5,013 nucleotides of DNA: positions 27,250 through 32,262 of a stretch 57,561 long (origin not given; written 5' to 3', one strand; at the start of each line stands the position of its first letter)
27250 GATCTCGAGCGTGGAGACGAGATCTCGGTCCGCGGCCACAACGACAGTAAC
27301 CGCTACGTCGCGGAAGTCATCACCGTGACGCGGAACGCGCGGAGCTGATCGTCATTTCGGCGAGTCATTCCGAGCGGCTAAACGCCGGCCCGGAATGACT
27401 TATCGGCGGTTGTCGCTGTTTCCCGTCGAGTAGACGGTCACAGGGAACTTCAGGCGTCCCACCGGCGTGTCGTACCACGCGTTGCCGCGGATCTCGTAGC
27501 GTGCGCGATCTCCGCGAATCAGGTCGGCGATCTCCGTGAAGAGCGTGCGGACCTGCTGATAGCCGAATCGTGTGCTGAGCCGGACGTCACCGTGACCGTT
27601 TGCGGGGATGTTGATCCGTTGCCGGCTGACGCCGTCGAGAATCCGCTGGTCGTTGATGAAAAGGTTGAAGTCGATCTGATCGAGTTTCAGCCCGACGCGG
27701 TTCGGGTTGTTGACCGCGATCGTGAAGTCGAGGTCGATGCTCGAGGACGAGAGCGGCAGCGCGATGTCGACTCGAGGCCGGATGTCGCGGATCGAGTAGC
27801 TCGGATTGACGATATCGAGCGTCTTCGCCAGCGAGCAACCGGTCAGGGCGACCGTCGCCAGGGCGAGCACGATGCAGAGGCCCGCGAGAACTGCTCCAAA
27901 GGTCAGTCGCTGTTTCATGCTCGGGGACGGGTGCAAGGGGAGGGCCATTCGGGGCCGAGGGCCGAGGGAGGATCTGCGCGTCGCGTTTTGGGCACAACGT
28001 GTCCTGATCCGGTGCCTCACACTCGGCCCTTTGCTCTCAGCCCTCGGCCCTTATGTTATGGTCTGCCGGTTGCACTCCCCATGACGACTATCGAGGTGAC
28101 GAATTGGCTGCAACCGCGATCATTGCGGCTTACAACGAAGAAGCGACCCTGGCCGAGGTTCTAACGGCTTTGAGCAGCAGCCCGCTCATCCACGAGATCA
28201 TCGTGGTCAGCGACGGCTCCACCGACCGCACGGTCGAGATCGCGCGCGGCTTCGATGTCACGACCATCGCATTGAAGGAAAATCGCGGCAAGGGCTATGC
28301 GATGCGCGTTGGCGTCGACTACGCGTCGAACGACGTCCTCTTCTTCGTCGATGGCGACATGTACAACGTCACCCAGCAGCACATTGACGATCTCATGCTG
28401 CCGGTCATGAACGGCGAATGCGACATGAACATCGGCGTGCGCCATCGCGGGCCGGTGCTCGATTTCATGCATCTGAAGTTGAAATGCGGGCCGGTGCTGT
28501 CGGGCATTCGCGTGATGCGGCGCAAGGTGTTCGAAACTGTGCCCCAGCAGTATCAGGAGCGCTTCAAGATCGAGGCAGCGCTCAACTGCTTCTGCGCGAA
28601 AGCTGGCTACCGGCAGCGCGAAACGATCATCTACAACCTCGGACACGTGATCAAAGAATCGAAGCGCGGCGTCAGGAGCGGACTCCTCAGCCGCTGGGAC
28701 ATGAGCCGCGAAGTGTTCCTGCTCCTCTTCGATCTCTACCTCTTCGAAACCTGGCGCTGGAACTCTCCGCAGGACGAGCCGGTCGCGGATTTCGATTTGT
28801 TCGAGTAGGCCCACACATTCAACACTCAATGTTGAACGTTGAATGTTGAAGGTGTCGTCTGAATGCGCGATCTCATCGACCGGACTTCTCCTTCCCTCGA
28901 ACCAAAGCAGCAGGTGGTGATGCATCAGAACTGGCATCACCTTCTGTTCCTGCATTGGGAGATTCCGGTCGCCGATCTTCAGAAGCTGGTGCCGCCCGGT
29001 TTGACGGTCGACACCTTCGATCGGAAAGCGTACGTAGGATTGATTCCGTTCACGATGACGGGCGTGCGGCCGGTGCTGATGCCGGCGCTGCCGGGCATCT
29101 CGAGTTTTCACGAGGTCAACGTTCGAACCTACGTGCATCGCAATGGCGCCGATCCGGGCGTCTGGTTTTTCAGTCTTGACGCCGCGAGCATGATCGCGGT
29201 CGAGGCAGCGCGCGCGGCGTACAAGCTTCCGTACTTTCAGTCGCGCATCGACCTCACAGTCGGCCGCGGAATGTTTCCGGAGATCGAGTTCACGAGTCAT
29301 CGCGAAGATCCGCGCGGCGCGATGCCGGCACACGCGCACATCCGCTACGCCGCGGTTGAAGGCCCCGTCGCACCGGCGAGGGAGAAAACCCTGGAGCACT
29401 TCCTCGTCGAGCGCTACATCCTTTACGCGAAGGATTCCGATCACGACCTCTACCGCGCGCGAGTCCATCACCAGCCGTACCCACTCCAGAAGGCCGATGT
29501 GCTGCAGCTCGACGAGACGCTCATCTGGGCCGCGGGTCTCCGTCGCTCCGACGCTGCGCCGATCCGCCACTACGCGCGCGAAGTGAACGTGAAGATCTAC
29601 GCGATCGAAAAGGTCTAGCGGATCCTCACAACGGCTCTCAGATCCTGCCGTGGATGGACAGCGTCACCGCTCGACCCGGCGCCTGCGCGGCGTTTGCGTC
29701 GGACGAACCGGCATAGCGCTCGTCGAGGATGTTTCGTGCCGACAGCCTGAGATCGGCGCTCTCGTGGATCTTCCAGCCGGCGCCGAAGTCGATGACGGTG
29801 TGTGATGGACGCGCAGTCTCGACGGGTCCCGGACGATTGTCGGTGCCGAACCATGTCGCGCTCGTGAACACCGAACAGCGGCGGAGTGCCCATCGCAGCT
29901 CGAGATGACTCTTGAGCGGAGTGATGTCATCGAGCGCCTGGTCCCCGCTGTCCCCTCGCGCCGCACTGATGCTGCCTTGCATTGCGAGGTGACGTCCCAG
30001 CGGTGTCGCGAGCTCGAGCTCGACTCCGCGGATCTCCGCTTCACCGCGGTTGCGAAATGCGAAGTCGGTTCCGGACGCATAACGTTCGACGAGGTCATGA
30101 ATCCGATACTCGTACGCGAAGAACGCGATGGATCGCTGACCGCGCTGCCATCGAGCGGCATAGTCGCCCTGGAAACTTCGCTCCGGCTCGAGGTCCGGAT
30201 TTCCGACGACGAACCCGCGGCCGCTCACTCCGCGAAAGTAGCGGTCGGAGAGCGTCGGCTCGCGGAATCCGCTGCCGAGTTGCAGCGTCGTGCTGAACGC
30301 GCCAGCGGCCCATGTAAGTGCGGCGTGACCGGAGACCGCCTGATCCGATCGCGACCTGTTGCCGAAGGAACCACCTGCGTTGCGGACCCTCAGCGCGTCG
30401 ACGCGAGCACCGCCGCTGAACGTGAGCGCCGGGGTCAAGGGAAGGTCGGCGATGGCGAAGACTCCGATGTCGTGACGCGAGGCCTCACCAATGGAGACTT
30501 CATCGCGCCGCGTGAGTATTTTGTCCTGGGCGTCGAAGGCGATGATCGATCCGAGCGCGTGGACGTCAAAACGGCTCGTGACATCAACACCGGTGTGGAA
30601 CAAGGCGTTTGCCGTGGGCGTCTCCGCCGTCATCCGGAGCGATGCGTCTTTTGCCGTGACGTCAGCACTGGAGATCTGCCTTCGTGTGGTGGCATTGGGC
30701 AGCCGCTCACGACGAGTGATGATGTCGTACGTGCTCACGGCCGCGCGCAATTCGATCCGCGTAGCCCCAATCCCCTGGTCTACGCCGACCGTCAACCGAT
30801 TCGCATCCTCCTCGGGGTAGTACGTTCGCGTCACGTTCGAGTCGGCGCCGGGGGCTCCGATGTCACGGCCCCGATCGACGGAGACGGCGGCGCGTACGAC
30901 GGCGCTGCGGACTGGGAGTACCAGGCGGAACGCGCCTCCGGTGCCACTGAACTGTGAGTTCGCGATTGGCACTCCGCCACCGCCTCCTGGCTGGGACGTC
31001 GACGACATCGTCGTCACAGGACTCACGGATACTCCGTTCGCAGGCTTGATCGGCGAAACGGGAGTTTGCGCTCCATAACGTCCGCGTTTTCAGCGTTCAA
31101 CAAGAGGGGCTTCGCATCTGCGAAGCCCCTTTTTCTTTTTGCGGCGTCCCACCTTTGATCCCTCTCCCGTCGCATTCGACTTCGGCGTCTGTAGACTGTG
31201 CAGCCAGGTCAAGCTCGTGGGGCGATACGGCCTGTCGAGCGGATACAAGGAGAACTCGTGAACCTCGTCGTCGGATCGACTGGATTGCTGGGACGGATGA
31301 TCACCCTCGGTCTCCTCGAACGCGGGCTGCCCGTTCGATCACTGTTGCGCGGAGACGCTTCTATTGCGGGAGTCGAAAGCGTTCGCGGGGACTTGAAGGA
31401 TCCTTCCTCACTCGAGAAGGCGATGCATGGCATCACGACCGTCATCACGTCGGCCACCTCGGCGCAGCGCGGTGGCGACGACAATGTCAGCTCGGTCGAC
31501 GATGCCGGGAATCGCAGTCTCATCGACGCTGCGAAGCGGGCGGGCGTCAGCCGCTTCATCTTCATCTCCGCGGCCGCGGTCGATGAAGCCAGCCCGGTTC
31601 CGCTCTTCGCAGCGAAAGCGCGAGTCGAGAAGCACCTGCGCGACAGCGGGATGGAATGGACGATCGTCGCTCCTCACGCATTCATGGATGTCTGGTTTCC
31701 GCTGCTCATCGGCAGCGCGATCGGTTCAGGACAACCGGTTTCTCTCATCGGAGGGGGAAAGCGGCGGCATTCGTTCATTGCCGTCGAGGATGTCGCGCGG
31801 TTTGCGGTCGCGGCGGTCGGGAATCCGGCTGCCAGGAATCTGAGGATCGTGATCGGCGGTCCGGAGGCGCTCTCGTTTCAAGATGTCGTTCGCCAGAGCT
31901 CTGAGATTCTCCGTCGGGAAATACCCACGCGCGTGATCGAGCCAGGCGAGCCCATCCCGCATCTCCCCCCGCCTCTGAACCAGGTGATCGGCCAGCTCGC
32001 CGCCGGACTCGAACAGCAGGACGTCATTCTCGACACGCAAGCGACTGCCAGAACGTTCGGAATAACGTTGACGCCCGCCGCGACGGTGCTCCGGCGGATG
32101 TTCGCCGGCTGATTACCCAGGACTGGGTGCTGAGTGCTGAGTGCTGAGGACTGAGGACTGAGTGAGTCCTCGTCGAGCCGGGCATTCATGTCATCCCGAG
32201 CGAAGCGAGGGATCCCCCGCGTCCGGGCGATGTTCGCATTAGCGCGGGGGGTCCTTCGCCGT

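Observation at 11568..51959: Window-wide pattern: same short-tandem-repeat architecture at eight loci, unit sequence differing between most loci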

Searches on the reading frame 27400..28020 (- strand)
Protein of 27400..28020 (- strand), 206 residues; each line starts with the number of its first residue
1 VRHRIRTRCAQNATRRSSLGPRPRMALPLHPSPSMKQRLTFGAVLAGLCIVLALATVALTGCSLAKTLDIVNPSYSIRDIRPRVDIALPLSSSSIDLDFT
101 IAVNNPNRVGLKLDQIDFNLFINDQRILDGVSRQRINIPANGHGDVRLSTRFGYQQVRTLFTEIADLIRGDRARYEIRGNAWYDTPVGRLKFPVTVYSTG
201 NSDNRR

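Call 19: search_protein_families(library=pfam, proteins=[window:27400-28020:-])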
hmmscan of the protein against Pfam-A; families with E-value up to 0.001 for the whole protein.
window:27400-28020:- (206 aa): 1 family
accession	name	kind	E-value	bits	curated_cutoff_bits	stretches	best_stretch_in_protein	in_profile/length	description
PF03168.19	LEA_2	-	1.3e-18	67.7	25.4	1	100-195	1-95/98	Late embryogenesis abundant protein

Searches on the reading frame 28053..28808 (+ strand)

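Call 19: search_protein_families(library=pfam, proteins=[window:28053-28808:+])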
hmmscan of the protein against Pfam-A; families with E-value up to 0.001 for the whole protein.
window:28053-28808:+ (251 aa): 4 families
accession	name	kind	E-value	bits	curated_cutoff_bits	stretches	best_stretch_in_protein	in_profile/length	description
PF00535.33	Glycos_transf_2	-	6.1e-23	82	23.3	1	22-133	2-118/168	Glycosyl transferase family 2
PF12804.13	NTP_transf_3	-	5.3e-06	27.1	27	1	26-127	20-120/160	MobA-like NTP transferase domain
PF13641.12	Glyco_tranf_2_3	-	4.7e-05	23.9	27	1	21-102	4-96/230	Glycosyltransferase like family 2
PF10111.15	Glyco_tranf_2_2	-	0.00029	20.9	27.3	1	23-106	3-95/276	Glycosyltransferase like family 2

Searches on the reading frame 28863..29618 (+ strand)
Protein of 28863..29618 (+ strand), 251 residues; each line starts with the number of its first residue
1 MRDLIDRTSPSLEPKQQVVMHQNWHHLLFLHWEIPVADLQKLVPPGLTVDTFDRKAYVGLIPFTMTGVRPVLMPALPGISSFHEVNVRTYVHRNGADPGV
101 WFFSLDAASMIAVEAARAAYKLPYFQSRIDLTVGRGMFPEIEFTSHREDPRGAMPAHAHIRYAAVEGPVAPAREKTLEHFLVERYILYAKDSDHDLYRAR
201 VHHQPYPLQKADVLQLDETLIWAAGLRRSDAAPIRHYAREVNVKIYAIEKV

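Call 19: search_protein_families(library=pfam, proteins=[window:28863-29618:+])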
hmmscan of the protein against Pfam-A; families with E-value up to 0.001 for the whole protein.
window:28863-29618:+ (251 aa): 1 family
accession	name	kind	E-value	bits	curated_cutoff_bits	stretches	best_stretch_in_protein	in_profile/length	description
PF09844.14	DUF2071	-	9.2e-70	235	27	1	21-241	1-211/212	Uncharacterized conserved protein (COG2071)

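Call 38: find_encoding_contigs(protein=window:28863-29618:+, flank=10000, max_places=10)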
Protein window:28863-29618:+ (251 aa): 1 contig read that carries it; 1 place shown.
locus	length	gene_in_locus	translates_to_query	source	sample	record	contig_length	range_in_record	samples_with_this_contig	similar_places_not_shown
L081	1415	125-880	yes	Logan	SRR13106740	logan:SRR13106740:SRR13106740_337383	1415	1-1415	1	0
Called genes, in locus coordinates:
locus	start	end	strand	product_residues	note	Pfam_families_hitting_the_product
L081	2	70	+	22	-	?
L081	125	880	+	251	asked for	PF09844:DUF2071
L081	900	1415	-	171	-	?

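Call 54: find_related_loci(query=window:28863-29618:+, collection=metagenome_contigs, flank=10000)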
Query window:28863-29618:+ (251 aa) in metagenome_contigs; peptide patterns used: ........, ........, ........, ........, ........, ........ (x = any residue, [..] = any of these).
111 stretches matched a pattern; 57 encode a relative of the query (tblastn E <= 1e-3); 57 distinct loci.
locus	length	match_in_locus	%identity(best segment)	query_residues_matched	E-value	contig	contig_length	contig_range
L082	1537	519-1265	72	3-251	3e-133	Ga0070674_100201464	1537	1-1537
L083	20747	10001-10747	71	3-251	2e-119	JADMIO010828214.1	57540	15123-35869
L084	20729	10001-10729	71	3-251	2e-115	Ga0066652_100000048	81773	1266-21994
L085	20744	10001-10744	71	3-250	9e-116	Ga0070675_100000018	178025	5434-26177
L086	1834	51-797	69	3-251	8e-118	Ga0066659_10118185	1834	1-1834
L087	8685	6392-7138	69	3-251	1e-110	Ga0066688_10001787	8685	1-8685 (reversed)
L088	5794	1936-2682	69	3-251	1e-110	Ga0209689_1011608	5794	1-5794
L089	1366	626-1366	67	5-251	8e-119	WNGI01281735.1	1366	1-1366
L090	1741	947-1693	66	3-251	2e-117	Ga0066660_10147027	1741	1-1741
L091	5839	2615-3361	68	3-251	4e-109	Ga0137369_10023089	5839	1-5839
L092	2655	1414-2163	68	3-251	7e-110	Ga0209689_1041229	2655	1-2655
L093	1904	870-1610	66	5-251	3e-112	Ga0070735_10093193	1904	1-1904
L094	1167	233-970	62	3-251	2e-114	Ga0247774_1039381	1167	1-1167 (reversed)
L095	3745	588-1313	68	5-246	7e-106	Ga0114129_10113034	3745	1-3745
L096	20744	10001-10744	64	4-251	9e-103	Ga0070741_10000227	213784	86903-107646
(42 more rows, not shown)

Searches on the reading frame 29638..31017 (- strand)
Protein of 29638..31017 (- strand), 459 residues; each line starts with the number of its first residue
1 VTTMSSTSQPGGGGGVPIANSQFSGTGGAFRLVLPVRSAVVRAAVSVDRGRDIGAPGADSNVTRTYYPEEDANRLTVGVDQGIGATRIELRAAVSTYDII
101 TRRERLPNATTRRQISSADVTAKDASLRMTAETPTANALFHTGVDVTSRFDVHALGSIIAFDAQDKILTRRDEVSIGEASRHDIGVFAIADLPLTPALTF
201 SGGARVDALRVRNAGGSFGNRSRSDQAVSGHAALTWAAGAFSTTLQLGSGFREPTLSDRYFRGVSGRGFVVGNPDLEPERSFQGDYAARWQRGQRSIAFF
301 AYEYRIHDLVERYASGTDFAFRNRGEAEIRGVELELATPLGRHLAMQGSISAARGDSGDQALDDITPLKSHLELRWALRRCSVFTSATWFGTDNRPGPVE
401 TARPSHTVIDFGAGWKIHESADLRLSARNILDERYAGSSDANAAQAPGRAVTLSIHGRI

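Call 66: search_protein_families(library=pfam, proteins=[window:29638-31017:-], max_evalue=0.00001)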
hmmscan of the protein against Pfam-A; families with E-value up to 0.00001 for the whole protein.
window:29638-31017:- (459 aa): 1 family
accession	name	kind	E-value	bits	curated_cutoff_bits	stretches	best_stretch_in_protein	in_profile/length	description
PF00593.30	TonB_dep_Rec_b-barrel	-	1.9e-33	117.5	27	1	54-430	31-436/436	TonB dependent receptor-like, beta-barrel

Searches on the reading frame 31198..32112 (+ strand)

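Call 19: search_protein_families(library=pfam, proteins=[window:31198-32112:+])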
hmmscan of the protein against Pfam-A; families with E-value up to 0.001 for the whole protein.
window:31198-32112:+ (304 aa): 4 families
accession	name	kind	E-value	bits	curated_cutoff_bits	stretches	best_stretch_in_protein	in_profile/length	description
PF13460.12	NAD_binding_10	-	1e-27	97.7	27.2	1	26-210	1-184/184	NAD(P)H-binding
PF05368.20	NmrA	-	3.7e-25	89.6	27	1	23-253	6-248/298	NmrA-like family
PF01370.27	Epimerase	-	2.6e-15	56.9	20.9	1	23-128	2-118/240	NAD dependent epimerase/dehydratase family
PF01073.25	3Beta_HSD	-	1.1e-08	35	22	1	23-128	1-119/280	3-beta hydroxysteroid dehydrogenase/isomerase family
